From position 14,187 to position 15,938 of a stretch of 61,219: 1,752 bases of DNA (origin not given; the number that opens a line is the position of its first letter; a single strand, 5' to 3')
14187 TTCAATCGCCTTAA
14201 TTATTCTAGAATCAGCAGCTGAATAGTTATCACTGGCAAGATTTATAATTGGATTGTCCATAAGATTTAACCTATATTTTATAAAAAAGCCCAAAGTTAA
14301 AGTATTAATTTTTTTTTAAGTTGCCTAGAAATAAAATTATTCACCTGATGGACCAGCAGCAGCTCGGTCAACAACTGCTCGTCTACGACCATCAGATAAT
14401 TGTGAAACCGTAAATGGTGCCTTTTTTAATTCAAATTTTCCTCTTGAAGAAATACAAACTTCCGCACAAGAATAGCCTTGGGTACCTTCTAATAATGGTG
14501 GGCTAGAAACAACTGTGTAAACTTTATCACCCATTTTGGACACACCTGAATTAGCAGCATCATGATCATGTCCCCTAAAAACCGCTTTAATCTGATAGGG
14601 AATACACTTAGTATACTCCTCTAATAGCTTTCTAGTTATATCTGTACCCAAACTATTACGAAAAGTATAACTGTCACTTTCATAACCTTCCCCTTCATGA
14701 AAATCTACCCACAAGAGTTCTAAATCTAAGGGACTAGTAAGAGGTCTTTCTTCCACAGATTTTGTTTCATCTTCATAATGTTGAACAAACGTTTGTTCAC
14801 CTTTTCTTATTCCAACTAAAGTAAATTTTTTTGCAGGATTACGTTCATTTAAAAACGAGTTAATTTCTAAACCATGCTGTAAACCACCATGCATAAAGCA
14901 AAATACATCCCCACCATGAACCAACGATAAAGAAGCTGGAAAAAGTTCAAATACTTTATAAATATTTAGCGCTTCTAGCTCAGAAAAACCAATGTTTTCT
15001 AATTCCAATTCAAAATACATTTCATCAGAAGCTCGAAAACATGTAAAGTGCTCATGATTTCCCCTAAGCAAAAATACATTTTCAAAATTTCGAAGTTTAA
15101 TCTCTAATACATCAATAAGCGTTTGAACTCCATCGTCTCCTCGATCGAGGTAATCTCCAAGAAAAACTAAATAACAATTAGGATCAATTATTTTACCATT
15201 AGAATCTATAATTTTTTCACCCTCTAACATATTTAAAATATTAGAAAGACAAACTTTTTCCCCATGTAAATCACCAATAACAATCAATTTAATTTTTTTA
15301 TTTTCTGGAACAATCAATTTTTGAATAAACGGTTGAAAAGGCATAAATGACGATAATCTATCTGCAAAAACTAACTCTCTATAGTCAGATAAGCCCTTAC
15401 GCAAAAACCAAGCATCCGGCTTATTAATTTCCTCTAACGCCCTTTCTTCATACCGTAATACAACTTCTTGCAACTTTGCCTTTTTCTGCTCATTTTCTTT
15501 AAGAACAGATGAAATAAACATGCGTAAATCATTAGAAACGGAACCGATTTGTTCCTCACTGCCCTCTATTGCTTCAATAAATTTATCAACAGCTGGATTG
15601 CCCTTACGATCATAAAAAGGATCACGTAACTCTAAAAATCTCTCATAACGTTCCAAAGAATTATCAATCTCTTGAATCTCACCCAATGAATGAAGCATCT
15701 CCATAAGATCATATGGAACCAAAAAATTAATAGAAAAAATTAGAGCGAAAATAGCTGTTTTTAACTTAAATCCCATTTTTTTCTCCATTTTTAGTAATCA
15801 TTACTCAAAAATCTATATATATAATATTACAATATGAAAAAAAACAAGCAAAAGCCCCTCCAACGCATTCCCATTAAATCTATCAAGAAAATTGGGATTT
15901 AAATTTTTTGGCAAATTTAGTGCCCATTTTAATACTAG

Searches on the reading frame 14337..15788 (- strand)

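Call 41: search_protein_families(library=pfam, proteins=[window:14337-15788:-], max_evalue=0.00001)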
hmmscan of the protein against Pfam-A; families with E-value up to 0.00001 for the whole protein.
window:14337-15788:- (483 aa): 1 family
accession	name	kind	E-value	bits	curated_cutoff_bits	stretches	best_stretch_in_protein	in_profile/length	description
PF00149.33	Metallophos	-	4.5e-14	53.8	21.5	1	167-410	2-190/191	Calcineurin-like phosphoesterase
